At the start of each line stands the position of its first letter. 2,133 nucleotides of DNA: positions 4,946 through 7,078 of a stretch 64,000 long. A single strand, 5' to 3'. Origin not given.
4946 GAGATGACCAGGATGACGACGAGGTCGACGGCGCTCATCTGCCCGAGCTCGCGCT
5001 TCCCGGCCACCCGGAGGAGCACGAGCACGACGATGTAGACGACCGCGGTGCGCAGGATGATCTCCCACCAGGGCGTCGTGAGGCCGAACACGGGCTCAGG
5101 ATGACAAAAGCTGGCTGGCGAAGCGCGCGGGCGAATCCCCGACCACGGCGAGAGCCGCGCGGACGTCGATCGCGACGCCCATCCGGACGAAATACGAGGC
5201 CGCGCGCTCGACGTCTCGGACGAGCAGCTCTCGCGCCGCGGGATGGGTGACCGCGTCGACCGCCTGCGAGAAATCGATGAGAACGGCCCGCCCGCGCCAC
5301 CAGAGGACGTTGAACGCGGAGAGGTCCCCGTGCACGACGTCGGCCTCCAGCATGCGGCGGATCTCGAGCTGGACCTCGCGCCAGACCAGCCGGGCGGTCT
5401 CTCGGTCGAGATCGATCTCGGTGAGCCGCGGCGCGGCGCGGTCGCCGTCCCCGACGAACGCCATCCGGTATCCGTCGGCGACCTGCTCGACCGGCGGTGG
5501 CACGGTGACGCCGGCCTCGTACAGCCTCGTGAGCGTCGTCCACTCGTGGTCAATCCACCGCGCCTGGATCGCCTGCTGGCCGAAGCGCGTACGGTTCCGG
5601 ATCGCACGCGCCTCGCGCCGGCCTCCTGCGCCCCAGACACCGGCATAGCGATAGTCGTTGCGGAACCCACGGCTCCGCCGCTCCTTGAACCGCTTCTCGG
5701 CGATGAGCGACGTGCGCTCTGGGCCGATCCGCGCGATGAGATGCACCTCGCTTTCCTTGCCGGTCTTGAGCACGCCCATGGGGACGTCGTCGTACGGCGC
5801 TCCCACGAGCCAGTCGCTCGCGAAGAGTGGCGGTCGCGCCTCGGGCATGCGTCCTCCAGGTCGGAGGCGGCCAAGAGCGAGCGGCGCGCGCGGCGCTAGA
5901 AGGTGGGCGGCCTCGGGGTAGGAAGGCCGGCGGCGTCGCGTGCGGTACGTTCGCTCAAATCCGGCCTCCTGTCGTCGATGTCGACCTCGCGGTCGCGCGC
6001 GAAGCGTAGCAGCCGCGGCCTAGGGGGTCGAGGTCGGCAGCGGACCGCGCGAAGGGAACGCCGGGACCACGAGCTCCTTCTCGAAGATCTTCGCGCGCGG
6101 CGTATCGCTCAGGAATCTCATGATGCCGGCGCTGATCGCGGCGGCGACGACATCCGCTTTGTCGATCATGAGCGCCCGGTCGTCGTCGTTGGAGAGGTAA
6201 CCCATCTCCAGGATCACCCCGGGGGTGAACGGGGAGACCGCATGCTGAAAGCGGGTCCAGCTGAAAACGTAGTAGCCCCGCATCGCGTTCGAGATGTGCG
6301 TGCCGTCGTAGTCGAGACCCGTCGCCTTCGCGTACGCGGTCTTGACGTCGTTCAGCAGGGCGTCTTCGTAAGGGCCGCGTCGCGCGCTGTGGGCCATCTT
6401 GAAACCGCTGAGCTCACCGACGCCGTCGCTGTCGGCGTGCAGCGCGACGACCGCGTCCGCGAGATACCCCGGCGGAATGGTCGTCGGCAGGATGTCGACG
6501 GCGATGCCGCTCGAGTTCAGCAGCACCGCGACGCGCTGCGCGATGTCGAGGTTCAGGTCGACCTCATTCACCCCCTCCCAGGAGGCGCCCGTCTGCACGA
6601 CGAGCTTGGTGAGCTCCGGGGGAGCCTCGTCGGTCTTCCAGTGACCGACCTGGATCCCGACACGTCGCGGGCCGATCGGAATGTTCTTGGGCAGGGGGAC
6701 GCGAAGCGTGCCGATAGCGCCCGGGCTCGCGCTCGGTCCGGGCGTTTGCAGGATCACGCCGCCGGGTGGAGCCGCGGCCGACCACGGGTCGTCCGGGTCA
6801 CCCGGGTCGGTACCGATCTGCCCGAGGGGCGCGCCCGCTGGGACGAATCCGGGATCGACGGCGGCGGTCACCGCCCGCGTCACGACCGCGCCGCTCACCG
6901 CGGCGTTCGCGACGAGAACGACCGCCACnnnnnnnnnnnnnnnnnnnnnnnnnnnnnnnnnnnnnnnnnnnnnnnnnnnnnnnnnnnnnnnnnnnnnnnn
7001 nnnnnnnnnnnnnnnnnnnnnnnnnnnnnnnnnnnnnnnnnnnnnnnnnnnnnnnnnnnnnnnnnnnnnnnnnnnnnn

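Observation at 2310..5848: Translationally coupled operon: RIO-type kinase, DUF421, MFS transporter, ParB-like nuclease-domain protein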

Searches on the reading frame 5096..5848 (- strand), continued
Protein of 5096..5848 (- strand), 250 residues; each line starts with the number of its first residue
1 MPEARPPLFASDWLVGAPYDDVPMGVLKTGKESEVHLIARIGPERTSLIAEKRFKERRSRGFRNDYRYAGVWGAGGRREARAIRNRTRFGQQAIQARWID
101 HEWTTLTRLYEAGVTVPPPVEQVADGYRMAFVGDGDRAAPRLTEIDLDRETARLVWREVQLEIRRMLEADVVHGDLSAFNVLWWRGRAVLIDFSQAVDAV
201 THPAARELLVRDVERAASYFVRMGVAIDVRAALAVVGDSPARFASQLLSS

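Call 59: find_related_loci(query=A4, collection=metagenome_contigs, flank=6000)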
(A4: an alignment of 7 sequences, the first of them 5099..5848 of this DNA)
Query A4 (250 aa) in metagenome_contigs; peptide patterns used: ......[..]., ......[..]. (x = any residue, [..] = any of these).
374 stretches matched a pattern; 205 encode a relative of the query (tblastn E <= 1e-3); the best 80 are kept; 80 distinct loci.
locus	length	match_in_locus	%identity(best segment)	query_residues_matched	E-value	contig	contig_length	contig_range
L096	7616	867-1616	100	1-250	6e-163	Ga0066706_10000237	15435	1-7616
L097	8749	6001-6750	100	1-250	9e-163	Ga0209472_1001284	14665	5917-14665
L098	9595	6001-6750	98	1-250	2e-160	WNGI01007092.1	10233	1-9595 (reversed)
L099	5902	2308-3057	98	1-250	9e-162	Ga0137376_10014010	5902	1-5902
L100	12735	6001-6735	73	6-250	8e-122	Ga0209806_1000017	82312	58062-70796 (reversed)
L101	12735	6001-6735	72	6-250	1e-120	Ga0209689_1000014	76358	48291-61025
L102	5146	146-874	74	8-250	2e-119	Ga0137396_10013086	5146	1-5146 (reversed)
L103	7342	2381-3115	72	6-250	1e-117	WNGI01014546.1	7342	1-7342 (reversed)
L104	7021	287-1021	72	6-250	1e-117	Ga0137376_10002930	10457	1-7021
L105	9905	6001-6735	72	6-250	6e-117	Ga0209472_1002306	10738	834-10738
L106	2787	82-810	72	8-250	4e-121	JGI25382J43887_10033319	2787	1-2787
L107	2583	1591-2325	72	6-250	4e-122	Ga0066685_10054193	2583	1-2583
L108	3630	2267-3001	72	6-250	3e-118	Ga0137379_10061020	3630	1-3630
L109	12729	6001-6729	73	8-250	3e-116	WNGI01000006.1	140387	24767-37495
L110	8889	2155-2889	72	6-250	9e-116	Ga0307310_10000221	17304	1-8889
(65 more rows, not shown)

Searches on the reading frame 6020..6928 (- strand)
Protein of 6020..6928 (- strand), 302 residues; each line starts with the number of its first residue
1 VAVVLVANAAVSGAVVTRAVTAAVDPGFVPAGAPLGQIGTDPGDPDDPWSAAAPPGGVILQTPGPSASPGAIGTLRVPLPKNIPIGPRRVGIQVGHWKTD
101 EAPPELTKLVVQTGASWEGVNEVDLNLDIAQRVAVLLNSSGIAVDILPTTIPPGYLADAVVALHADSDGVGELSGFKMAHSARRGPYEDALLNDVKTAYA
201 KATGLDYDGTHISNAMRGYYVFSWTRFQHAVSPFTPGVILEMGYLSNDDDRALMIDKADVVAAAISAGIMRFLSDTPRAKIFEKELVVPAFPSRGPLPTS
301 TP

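Call 68: search_protein_families(library=pfam, proteins=[window:6020-6928:-], max_evalue=0.001)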
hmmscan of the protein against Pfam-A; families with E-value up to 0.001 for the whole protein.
window:6020-6928:- (302 aa): 1 family
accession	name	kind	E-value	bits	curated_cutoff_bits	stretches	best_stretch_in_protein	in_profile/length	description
PF01520.23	Amidase_3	-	3.2e-14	53.8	27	1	91-270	2-173/174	N-acetylmuramoyl-L-alanine amidase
